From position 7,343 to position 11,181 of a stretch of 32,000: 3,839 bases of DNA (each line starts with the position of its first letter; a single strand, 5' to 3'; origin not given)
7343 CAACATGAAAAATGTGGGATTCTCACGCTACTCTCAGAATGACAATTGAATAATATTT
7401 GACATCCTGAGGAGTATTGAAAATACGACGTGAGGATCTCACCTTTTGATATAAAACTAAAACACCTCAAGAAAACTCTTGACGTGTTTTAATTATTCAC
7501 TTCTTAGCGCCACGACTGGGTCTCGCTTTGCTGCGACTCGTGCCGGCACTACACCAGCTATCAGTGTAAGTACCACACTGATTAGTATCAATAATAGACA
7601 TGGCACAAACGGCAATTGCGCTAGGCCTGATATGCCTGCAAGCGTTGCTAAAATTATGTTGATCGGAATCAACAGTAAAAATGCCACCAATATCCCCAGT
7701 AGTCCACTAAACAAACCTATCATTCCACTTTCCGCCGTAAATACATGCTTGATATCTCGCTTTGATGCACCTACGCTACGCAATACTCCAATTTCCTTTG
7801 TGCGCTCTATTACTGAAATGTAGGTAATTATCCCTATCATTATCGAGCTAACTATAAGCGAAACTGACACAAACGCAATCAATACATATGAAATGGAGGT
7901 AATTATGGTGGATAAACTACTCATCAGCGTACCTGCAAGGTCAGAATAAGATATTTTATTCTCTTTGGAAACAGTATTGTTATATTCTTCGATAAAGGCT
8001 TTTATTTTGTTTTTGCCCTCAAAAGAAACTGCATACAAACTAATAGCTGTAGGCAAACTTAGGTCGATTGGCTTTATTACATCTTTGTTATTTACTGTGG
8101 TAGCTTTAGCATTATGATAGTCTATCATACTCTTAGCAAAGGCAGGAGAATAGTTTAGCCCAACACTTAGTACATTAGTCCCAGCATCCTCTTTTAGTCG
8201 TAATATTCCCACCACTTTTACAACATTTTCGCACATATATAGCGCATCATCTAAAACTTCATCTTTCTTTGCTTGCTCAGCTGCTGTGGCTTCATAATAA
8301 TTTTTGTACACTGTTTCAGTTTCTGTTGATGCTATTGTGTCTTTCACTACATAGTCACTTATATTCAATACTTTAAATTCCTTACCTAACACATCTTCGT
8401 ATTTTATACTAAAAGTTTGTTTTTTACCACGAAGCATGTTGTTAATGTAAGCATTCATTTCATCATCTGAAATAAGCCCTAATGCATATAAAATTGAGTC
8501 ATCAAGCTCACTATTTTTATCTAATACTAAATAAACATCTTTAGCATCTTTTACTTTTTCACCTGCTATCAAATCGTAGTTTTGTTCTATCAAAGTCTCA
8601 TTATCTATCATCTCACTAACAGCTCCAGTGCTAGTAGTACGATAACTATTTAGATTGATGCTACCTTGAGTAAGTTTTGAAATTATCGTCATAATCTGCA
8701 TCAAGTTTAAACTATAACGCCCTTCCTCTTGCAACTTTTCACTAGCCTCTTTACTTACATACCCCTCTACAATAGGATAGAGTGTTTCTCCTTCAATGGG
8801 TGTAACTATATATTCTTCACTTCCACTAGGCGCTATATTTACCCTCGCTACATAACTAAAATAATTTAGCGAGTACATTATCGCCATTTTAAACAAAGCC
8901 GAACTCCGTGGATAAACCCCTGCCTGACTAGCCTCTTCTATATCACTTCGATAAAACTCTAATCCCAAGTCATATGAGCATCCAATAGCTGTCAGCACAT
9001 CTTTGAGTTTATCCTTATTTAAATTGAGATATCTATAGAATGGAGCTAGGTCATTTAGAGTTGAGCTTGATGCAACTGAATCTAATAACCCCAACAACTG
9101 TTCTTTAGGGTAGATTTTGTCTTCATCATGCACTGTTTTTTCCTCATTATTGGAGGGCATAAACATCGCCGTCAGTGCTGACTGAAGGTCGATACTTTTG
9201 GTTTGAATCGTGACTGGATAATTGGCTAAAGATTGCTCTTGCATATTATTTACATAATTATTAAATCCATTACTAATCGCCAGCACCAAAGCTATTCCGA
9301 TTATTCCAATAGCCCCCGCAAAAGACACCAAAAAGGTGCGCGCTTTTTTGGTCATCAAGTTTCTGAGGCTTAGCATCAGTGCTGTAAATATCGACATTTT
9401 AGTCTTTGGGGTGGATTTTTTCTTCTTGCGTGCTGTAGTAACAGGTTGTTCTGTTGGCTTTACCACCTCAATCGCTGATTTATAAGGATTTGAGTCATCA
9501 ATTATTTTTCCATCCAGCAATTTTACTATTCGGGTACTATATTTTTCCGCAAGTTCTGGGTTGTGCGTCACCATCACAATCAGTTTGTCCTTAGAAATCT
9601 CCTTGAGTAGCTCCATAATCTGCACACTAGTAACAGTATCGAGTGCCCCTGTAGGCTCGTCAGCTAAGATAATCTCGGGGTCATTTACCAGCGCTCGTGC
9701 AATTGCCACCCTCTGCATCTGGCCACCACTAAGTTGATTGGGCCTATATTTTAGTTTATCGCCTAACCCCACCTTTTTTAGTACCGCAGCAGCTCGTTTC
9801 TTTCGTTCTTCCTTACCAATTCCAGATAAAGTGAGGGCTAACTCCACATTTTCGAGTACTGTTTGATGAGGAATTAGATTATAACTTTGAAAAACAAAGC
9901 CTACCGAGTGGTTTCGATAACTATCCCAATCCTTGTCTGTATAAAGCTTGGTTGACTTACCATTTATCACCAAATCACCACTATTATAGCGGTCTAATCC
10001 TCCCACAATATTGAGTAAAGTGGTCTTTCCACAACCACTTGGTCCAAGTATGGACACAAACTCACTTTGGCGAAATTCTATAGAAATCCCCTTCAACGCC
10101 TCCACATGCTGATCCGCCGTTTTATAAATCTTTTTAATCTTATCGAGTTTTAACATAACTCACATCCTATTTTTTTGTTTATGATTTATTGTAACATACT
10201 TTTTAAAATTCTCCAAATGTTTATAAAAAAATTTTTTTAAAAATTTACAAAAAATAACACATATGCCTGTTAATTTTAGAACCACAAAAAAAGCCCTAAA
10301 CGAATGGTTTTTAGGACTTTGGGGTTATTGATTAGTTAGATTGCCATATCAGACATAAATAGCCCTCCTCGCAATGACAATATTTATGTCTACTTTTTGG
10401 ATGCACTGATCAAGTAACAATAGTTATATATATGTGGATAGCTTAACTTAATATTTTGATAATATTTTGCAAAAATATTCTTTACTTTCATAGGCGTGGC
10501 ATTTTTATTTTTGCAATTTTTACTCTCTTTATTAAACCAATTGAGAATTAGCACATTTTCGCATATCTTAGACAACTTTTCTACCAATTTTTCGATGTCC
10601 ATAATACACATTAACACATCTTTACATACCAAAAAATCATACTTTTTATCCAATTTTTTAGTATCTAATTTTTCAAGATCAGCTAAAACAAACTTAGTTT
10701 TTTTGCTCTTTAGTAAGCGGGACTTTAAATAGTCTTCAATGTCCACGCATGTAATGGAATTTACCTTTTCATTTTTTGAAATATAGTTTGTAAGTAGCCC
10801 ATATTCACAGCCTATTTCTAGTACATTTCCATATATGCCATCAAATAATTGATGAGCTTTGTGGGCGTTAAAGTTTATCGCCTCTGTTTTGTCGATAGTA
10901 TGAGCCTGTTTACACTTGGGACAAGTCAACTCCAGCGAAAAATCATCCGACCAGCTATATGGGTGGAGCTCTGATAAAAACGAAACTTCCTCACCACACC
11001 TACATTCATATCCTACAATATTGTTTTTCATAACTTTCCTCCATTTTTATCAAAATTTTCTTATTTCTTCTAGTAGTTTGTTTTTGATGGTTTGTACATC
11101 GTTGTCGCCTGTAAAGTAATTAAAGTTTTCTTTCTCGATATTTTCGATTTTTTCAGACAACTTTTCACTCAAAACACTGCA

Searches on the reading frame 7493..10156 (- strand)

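Call 13: search_protein_families(library=ncbifam, proteins=[window:7493-10156:-], max_evalue=0.00001)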
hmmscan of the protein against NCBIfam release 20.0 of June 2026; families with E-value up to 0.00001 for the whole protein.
window:7493-10156:- (887 aa): 191 families (the best 25 are shown)
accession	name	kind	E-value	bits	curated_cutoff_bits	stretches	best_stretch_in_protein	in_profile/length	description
NF007826.0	PRK10535.1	equivalog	2.3e-83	280.6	966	2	1-294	4-289/648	macrolide ABC transporter ATP-binding protein/permease MacB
TIGR02211.1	LolD_lipo_ex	equivalog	1e-63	214.8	307.75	1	1-218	1-219/221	lipoprotein-releasing ABC transporter ATP-binding protein LolD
NF038007.1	ABC_ATP_DarD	equivalog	4.7e-62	209.3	375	1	1-218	1-218/218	darobactin export ABC transporter ATP-binding protein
TIGR03608.1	L_ocin_972_ABC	subfamily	6.5e-61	205.4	254.85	1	8-211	2-204/206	putative bacteriocin export ABC transporter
TIGR02673.1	FtsE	equivalog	9e-60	202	264.85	1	1-217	1-214/214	cell division ATP-binding protein FtsE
TIGR02315.1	ABC_phnC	equivalog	3.5e-56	190.3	266.1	1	1-226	1-232/243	phosphonate ABC transporter ATP-binding protein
TIGR02982.1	heterocyst_DevA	subfamily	1e-55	188.7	295.8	1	2-218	2-219/220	ABC exporter ATP-binding subunit, DevA family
TIGR03265.1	PhnT2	equivalog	2.9e-53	181.4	457.7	1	6-224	6-219/353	putative 2-aminoethylphosphonate ABC transporter ATP-binding protein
NF008639.0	PRK11629.1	equivalog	2.2e-51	174.5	360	1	2-220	7-226/234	lipoprotein-releasing ABC transporter ATP-binding protein LolD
NF007879.0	PRK10584.1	equivalog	1.2e-50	172.4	336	1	2-220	7-226/228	putative ABC transporter ATP-binding protein YbbA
NF006987.0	PRK09452.1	equivalog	1.5e-50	171.9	482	1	6-225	19-233/378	spermidine/putrescine ABC transporter ATP-binding protein PotA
NF043075.1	MMSYN1_0197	equivalog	2.6e-48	164.7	550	1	6-219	4-212/341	spermidine/putrescine ABC transporter ATP-binding protein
TIGR01186.1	proV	subfamily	9.2e-48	163.2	326.6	1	20-220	8-210/363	betaine/proline/choline family ABC transporter ATP-binding protein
TIGR02314.1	ABC_MetN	equivalog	1.1e-47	162.8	499.7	1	1-221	1-222/343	methionine ABC transporter ATP-binding protein MetN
NF007027.0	PRK09493.1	equivalog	1.7e-47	161.8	379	1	16-226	12-222/240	glutamine ABC transporter ATP-binding protein GlnQ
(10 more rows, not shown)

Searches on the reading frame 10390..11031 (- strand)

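Call 13: search_protein_families(library=ncbifam, proteins=[window:10390-11031:-], max_evalue=0.00001)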
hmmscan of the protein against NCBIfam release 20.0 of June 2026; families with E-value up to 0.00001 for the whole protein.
window:10390-11031:- (213 aa): 2 families
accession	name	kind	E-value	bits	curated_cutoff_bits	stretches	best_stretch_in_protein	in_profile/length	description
TIGR02072.1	BioC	equivalog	3.7e-07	30.2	184.95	1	68-168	36-137/244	malonyl-ACP O-methyltransferase BioC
TIGR01983.1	UbiG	equivalog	5.8e-06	25.8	102.95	1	68-170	51-158/228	bifunctional 2-polyprenyl-6-hydroxyphenol methylase/3-demethylubiquinol 3-O-methyltransferase UbiG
